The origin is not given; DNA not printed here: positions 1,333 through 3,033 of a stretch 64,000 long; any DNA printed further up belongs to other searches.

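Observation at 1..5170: Tightly coupled operon linking a radical SAM/SPASM enzyme, an HxsD-like partner, a Trp-repeat protein and an A24-type peptidase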

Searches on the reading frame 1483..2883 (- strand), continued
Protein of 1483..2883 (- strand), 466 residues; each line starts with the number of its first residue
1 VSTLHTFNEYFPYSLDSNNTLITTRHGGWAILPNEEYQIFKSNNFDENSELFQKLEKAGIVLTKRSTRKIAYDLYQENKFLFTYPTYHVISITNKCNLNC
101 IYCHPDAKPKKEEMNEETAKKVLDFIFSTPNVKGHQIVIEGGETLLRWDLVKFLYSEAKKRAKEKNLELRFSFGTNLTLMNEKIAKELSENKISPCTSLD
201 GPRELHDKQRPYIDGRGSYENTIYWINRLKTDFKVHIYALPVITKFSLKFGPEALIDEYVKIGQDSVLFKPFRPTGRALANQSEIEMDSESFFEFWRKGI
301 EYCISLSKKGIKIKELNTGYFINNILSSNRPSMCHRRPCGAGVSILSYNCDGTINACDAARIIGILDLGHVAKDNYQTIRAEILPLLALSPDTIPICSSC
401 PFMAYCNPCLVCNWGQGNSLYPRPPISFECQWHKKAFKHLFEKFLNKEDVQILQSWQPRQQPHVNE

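Call 38: find_encoding_contigs(protein=P0001, flank=10000, max_places=4)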
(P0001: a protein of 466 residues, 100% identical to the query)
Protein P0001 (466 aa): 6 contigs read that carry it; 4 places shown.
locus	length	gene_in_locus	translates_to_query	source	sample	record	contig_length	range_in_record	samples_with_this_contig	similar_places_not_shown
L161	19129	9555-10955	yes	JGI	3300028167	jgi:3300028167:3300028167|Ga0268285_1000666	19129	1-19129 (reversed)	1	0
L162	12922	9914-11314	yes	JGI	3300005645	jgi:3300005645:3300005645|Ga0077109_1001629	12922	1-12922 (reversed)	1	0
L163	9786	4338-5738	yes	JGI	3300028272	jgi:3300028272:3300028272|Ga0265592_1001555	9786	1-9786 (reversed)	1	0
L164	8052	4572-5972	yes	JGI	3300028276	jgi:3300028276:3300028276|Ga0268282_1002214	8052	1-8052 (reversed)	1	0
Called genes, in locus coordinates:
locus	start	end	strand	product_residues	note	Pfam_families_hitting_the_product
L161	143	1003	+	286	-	PF05697:Trigger_N, PF05698:Trigger_C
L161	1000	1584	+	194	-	PF00574:CLP_protease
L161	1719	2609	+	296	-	-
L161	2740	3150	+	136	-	-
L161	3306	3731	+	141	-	-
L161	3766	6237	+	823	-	PF25788:Ig_Rha78A_N (weak)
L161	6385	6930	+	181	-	-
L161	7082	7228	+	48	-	-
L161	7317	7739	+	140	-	-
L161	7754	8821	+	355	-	PF06819:Arc_PepC (faint)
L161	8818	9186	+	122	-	-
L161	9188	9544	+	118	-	PF27806:HxsD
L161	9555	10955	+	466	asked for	PF04055:Radical_SAM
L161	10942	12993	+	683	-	PF25788:Ig_Rha78A_N (weak)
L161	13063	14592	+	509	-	PF12072:RNase_Y_N, PF26594:KH_NusA_2nd (weak), PF00013:KH_1, PF22891:KH_PNO1_2nd (weak), PF01966:HD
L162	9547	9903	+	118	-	PF27806:HxsD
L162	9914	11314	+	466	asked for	PF04055:Radical_SAM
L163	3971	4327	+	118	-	PF27806:HxsD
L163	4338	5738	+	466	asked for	PF04055:Radical_SAM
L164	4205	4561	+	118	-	PF27806:HxsD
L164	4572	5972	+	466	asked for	PF04055:Radical_SAM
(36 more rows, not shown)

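Call 54: predict_structure(alignment_id=A1)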
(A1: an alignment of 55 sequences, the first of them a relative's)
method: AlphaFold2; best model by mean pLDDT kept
length: 466 residues; sequences in the alignment: 55
mean_pLDDT: 93.2   pTM: 0.92
mean pLDDT of the five models: 93.2, 92.7, 92.2, 92.1, 91.9
residues with pLDDT >= 90: 378; 70-90: 78; 50-70: 3; < 50: 7
segments of 3 or more residues with pLDDT < 50: 462-466
pLDDT, mean of each block of 10 residues (from residue 1): 77 97 97 97 89 96 95 94 95 93 83 93 96 96 94 98 98 96 98 96 98 96 98 97 98 98 97 89 95 98 98 97 95 90 95 95 92 95 89 84 92 87 87 97 97 90 37
secondary structure, 60 per line:
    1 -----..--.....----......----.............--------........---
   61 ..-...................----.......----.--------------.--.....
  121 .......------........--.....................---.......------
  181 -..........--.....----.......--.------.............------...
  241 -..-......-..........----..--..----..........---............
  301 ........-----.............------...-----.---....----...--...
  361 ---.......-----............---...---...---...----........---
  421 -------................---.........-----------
elements in order: E10-14 E19-24 E29-33 H34-41 H50-57 H64-82 E87-93 H116-127 E134-141 H144-164 E168-174 H182-191 E194-198 H203-209 H219-231 E238-240 H245-250 H252-261 H276-285 H289-308 H316-326 E345-348 E353-355 E367-370 H376-387 H410-417 H428-443 H447-455

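Call 56: fold_search(model_id=the predicted structure, library=pdb)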
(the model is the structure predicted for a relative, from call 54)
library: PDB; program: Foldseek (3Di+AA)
matches with E <= 10: 1351; with E <= 0.001: 93
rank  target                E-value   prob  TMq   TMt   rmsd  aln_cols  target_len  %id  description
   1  5wgg_A                1.2e-23  1.00  0.66  0.70   7.0       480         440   20  Structural Insights into Thioether Bond Formation in the Biosynthesis of Sactipeptides (released 2017-07-26)
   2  5why_A                1.2e-23  1.00  0.69  0.76   6.4       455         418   20  Structural Insights into Thioether Bond Formation in the Biosynthesis of Sactipeptides (released 2017-07-26)
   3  5why_B                6.1e-23  1.00  0.68  0.74   7.9       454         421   19  Structural Insights into Thioether Bond Formation in the Biosynthesis of Sactipeptides (released 2017-07-26)
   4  4k36_A                2.1e-19  1.00  0.66  0.79   3.8       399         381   18  His6 tagged anSMEcpe with bound AdoMet (released 2013-05-08)
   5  4k37_B                2.6e-19  1.00  0.66  0.82   3.3       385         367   20  Native anSMEcpe with bound AdoMet (released 2013-05-08)
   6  4k39_A                3.3e-19  1.00  0.66  0.84   3.2       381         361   20  Native anSMEcpe with bound AdoMet and Cp18Cys peptide (released 2013-05-08)
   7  4k39_B                5.2e-19  1.00  0.67  0.86   3.1       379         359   20  Native anSMEcpe with bound AdoMet and Cp18Cys peptide (released 2013-05-08)
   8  4k37_A                6.2e-19  1.00  0.67  0.84   3.2       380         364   20  Native anSMEcpe with bound AdoMet (released 2013-05-08)
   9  4k38_B                1.1e-18  1.00  0.66  0.84   3.4       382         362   19  Native anSMEcpe with bound AdoMet and Kp18Cys peptide (released 2013-05-08)
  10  4k36_B                2.3e-18  1.00  0.67  0.84   3.2       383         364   20  His6 tagged anSMEcpe with bound AdoMet (released 2013-05-08)
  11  4k38_A                5.1e-18  1.00  0.65  0.81   3.7       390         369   19  Native anSMEcpe with bound AdoMet and Kp18Cys peptide (released 2013-05-08)
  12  8vpo                  1.1e-17  1.00  0.67  0.70   5.2       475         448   17  X-Ray Crystal Structure of TigE from Paramaledivibacter caminithermalis (released 2024-02-07)
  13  9gm3_A                5.6e-17  1.00  0.65  0.79   4.2       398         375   18  Crystal structure of the complex formed between the radical SAM protein ChlB and the leader region of its precursor su (released 2025-06-25)
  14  9gmc_A                8.8e-17  1.00  0.64  0.79   4.2       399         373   18  Crystal structure of the complex formed between the radical SAM protein ChlB and the R3A mutant of ChlA (released 2025-06-25)
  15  9gm3_C                1.2e-16  1.00  0.65  0.80   4.2       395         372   18  Crystal structure of the complex formed between the radical SAM protein ChlB and the leader region of its precursor su (released 2025-06-25)
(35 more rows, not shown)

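Call 62: search_protein_families(library=ncbifam, proteins=[L018:1899-3350:+, L005:7905-9344:+, L002:7935-9413:+, L085:5438-6871:+, L014:7944-9353:+, L127:123-1475:+, L085:5028-5441:+], max_evalue=1e-30)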
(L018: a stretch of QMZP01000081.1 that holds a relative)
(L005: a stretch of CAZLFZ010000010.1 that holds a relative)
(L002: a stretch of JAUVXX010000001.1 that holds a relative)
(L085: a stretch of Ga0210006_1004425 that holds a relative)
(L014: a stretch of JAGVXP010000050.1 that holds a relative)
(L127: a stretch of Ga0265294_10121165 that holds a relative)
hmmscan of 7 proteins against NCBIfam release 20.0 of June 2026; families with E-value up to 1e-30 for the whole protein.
L018:1899-3350:+ (484 aa): 9 families
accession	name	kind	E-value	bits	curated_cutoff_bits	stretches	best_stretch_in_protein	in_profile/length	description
TIGR03978.1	rSAM_paired_1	equivalog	1.7e-136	455.7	370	1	35-479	12-466/466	His-Xaa-Ser system radical SAM maturase HxsB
NF047865.1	rSAM_PapB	equivalog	4.3e-47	161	340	1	110-441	10-327/330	PapB family radical SAM/SPASM ranthipeptide maturase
TIGR04064.1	rSAM_nif11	equivalog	1e-40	139.9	518.7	1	107-250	83-224/459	nif11-like peptide radical SAM maturase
TIGR03974.1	rSAM_six_Cys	equivalog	2.5e-35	122.2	425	1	48-455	45-439/451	thioether cross-link-forming SCIFF peptide maturase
TIGR03906.1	quino_hemo_SAM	equivalog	3.3e-35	121.6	453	1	75-440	70-424/467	quinohemoprotein amine dehydrogenase maturation protein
NF041298.1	rSAM_mat_DynA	equivalog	1e-34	120.1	450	1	106-465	4-353/356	dynobactin maturation radical SAM/SPASM protein DynA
TIGR03942.1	sulfatase_rSAM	equivalog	1.1e-34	120.1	349.45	1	111-444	9-338/363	anaerobic sulfatase maturase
TIGR04068.1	rSAM_ocin_clost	equivalog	2.2e-34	119.1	500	1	63-266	44-250/462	Cys-rich peptide radical SAM maturase CcpM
NF040492.1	not_ScfB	exception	1.4e-32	113.2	855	1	70-460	66-443/450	ScfB-related radical SAM/SPASM orphan maturase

L005:7905-9344:+ (480 aa): 11 families
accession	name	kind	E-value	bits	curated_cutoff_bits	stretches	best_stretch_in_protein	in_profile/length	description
TIGR03978.1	rSAM_paired_1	equivalog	8.7e-129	430.3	370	1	26-473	3-465/466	His-Xaa-Ser system radical SAM maturase HxsB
NF047865.1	rSAM_PapB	equivalog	4e-50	170.9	340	1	109-428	10-319/330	PapB family radical SAM/SPASM ranthipeptide maturase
TIGR04064.1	rSAM_nif11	equivalog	9.9e-43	146.5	518.7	1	79-250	60-228/459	nif11-like peptide radical SAM maturase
NF040492.1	not_ScfB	exception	6.7e-42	143.9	855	1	65-456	63-444/450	ScfB-related radical SAM/SPASM orphan maturase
TIGR03974.1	rSAM_six_Cys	equivalog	2.7e-38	132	425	1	68-453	66-442/451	thioether cross-link-forming SCIFF peptide maturase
TIGR03906.1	quino_hemo_SAM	equivalog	1.5e-37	129.4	453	1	109-435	101-424/467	quinohemoprotein amine dehydrogenase maturation protein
TIGR04068.1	rSAM_ocin_clost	equivalog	1.4e-34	119.8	500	1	63-244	45-230/462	Cys-rich peptide radical SAM maturase CcpM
NF041298.1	rSAM_mat_DynA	equivalog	1.6e-34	119.5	450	1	104-460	3-353/356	dynobactin maturation radical SAM/SPASM protein DynA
TIGR03942.1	sulfatase_rSAM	equivalog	2.6e-34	118.9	349.45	1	110-460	9-357/363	anaerobic sulfatase maturase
NF038107.1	rSAM_NF038107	equivalog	1.4e-31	109.7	600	0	31-244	13-231/444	Cys-every-fifth radical SAM/SPASM peptide maturase CefB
TIGR04163.1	rSAM_cobopep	equivalog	6.8e-31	107.5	375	1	64-460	27-419/428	peptide-modifying radical SAM enzyme CbpB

L002:7935-9413:+ (493 aa): 8 families
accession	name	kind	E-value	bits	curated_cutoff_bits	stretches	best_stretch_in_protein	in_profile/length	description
TIGR03978.1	rSAM_paired_1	equivalog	6.6e-90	302.1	370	1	28-486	6-466/466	His-Xaa-Ser system radical SAM maturase HxsB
NF047865.1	rSAM_PapB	equivalog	7.4e-48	163.5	340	1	108-444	10-322/330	PapB family radical SAM/SPASM ranthipeptide maturase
NF041298.1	rSAM_mat_DynA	equivalog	2.5e-41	141.9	450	1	102-464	2-344/356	dynobactin maturation radical SAM/SPASM protein DynA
TIGR04068.1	rSAM_ocin_clost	equivalog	5.7e-40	137.6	500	1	27-442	4-424/462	Cys-rich peptide radical SAM maturase CcpM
TIGR03942.1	sulfatase_rSAM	equivalog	2.5e-37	128.8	349.45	1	109-447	9-333/363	anaerobic sulfatase maturase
TIGR04064.1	rSAM_nif11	equivalog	9.2e-37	126.8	518.7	1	25-404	4-372/459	nif11-like peptide radical SAM maturase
NF040492.1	not_ScfB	exception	6.8e-35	120.8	855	1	74-466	72-441/450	ScfB-related radical SAM/SPASM orphan maturase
TIGR03974.1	rSAM_six_Cys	equivalog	2.9e-33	115.4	425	1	67-464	66-440/451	thioether cross-link-forming SCIFF peptide maturase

L085:5438-6871:+ (478 aa): 2 families
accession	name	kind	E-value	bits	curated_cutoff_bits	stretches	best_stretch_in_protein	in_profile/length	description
TIGR03978.1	rSAM_paired_1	equivalog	4.1e-82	276.4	370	1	21-466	8-466/466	His-Xaa-Ser system radical SAM maturase HxsB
NF047865.1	rSAM_PapB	equivalog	1.1e-35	123.4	340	1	99-415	9-313/330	PapB family radical SAM/SPASM ranthipeptide maturase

L014:7944-9353:+ (470 aa): 8 families
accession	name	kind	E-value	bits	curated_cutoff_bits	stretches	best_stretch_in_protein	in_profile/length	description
TIGR03978.1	rSAM_paired_1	equivalog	1.9e-151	505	370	1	9-466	3-466/466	His-Xaa-Ser system radical SAM maturase HxsB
NF047865.1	rSAM_PapB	equivalog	1.1e-47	162.9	340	1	92-429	10-327/330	PapB family radical SAM/SPASM ranthipeptide maturase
TIGR04064.1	rSAM_nif11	equivalog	1.2e-42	146.2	518.7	1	12-448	7-428/459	nif11-like peptide radical SAM maturase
NF040492.1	not_ScfB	exception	4.9e-37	127.9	855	1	43-429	57-426/450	ScfB-related radical SAM/SPASM orphan maturase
TIGR03974.1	rSAM_six_Cys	equivalog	2.6e-36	125.5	425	1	38-432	53-430/451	thioether cross-link-forming SCIFF peptide maturase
TIGR03906.1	quino_hemo_SAM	equivalog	7.4e-35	120.5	453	0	92-250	101-258/467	quinohemoprotein amine dehydrogenase maturation protein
TIGR04068.1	rSAM_ocin_clost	equivalog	2.4e-34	119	500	1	12-235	5-238/462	Cys-rich peptide radical SAM maturase CcpM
TIGR04163.1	rSAM_cobopep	equivalog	3.9e-31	108.2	375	1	66-461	47-427/428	peptide-modifying radical SAM enzyme CbpB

L127:123-1475:+ (451 aa): 7 families
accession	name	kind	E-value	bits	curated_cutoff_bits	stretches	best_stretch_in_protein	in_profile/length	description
TIGR03978.1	rSAM_paired_1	equivalog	1.7e-128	429.3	370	1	4-449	18-466/466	His-Xaa-Ser system radical SAM maturase HxsB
NF047865.1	rSAM_PapB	equivalog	6.3e-44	150.5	340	1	69-412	6-327/330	PapB family radical SAM/SPASM ranthipeptide maturase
TIGR04064.1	rSAM_nif11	equivalog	3.3e-39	134.9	518.7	1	69-430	81-427/459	nif11-like peptide radical SAM maturase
TIGR03974.1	rSAM_six_Cys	equivalog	3.9e-37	128.2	425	0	70-213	101-246/451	thioether cross-link-forming SCIFF peptide maturase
TIGR04068.1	rSAM_ocin_clost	equivalog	4.2e-37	128.1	500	1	25-220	44-241/462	Cys-rich peptide radical SAM maturase CcpM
NF040492.1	not_ScfB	exception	7.9e-37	127.2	855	1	46-429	80-441/450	ScfB-related radical SAM/SPASM orphan maturase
TIGR03906.1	quino_hemo_SAM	equivalog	2.4e-32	112.2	453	0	69-208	97-238/467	quinohemoprotein amine dehydrogenase maturation protein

L085:5028-5441:+ (138 aa): 0 families

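Call 63: search_dna_similar(query=window:1483-2883:-, collection=plasmids, mode=protein, max_rows=10, max_evalue=1e-10)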
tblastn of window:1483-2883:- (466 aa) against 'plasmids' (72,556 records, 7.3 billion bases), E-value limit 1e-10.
Records with a match: 491; places in all: 501; records where one place covers at least 80% of the query: 334.
Best place of each record, by identity: <60% 491.
By first word of the organism name: Klebsiella 315; Bacillus 32; Rhizobium 28; Agrobacterium 26; Leisingera 14; Paracoccus 10; Clostridium 6; Novosphingobium 4; Bradyrhizobium 4; Phaeobacter 4; and 31 more.
By predicted mobility (MOB-suite, as given by PLSDB): conjugative 344; non-mobilizable 137; mobilizable 10.
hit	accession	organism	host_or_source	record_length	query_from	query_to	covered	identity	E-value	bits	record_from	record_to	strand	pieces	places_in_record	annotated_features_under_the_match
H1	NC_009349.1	Aeromonas salmonicida subsp. salmonicida A449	-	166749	11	459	96%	27.9%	4e-52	196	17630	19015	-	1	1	hxsB: His-Xaa-Ser system radical SAM maturase HxsB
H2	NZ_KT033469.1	Aeromonas salmonicida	-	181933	11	459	96%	27.9%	4e-52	196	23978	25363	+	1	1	hxsB: His-Xaa-Ser system radical SAM maturase HxsB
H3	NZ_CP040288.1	Nostoc sp. C057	Phaeoceros,pure culture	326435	15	456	95%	28.3%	2e-44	174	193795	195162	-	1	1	hxsB: His-Xaa-Ser system radical SAM maturase HxsB | hxsC: His-Xaa-Ser system radical SAM maturase HxsC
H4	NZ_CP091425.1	Methylobacter sp. YRD-M1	isolate,wetland soil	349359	15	456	95%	26.6%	3e-45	176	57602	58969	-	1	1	hxsB: His-Xaa-Ser system radical SAM maturase HxsB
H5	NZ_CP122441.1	Mesorhizobium sp. WSM4875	Cicer arietinum kabuli,cell culture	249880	10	456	96%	25.9%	2e-39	159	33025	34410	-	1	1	hxsB: His-Xaa-Ser system radical SAM maturase HxsB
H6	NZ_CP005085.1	Sphingobium sp. TKS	-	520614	14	456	95%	26.1%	2e-43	171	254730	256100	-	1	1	hxsB: His-Xaa-Ser system radical SAM maturase HxsB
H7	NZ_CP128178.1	Sphingobium baderi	mixed culture,activated sludge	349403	14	456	95%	26.1%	5e-43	170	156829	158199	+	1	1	hxsB: His-Xaa-Ser system radical SAM maturase HxsB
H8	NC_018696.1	Paraburkholderia phenoliruptrix BR3459a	Mimosa flocculosa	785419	15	456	95%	26.1%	1e-44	174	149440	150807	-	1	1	hxsB: His-Xaa-Ser system radical SAM maturase HxsB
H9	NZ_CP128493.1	Novosphingobium resinovorum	pure cell culture,soil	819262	15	456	95%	25.8%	7e-41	163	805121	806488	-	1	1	hxsB: His-Xaa-Ser system radical SAM maturase HxsB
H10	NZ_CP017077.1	Novosphingobium resinovorum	single cell,soil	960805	15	456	95%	25.8%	7e-41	163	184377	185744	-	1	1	hxsB: His-Xaa-Ser system radical SAM maturase HxsB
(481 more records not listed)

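Call 64: get_annotated_region(hit=H1, flank=4000)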
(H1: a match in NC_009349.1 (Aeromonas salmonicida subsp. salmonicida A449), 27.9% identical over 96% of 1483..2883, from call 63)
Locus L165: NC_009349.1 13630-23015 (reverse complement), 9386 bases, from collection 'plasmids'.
description: Aeromonas salmonicida subsp. salmonicida A449 plasmid 4, complete sequence
organism: Aeromonas salmonicida subsp. salmonicida A449 (NCBI taxid 382245)
taxonomy: Bacteria; Pseudomonadota; Gammaproteobacteria; Aeromonadales; Aeromonadaceae; Aeromonas; Aeromonas salmonicida; Aeromonas salmonicida subsp. salmonicida A449
host: -; source: -; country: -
typing (MOB-suite, as given by PLSDB): conjugative; replicon rep_cluster_71; relaxase MOBH,MOBH; mating-pair formation MPF_F
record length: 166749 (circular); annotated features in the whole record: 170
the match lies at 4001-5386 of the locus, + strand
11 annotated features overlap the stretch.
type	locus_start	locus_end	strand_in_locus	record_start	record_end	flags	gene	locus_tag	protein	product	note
CDS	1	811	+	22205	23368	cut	-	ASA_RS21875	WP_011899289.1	KorB domain-containing protein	-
CDS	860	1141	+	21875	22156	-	-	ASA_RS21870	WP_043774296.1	helix-turn-helix domain-containing protein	-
CDS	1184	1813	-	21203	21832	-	-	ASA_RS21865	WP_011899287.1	type I restriction endonuclease subunit M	-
CDS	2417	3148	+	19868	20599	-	-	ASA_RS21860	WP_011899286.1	hypothetical protein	-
CDS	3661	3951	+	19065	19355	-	hxsD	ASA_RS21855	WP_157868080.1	His-Xaa-Ser system protein HxsD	-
CDS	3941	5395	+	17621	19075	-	hxsB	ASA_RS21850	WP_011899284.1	His-Xaa-Ser system radical SAM maturase HxsB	-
CDS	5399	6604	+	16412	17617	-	hxsC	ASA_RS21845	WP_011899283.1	His-Xaa-Ser system radical SAM maturase HxsC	-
CDS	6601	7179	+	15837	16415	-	hxsA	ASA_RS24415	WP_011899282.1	His-Xaa-Ser repeat protein HxsA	-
CDS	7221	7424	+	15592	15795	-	-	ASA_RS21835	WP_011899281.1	DUF5334 family protein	-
CDS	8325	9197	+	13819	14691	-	-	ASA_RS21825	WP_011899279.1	TnsA endonuclease N-terminal domain-containing protein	-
CDS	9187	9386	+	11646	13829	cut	-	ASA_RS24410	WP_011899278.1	hypothetical protein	-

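Call 74: find_encoding_contigs(protein=P0032, flank=7000, max_places=1)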
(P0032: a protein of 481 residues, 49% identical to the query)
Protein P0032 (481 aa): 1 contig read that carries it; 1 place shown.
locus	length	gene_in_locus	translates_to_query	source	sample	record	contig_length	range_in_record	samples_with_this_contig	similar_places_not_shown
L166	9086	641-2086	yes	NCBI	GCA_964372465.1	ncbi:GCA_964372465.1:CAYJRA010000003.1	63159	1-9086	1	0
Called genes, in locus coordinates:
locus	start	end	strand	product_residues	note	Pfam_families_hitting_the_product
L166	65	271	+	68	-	-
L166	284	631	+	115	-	PF27806:HxsD (weak)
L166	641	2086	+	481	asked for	PF04055:Radical_SAM, PF13353:Fer4_12 (weak)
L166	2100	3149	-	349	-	PF01478:Peptidase_A24, PF06819:Arc_PepC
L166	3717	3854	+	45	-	-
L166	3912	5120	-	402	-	-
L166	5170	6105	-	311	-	PF04909:Amidohydro_2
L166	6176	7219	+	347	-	-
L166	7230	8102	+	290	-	PF02517:Rce1-like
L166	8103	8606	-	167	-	PF11848:DUF3368, PF20698:PIN-TPR-GreABC (faint)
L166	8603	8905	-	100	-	PF03683:UPF0175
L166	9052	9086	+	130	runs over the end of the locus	PF00892:EamA (weak)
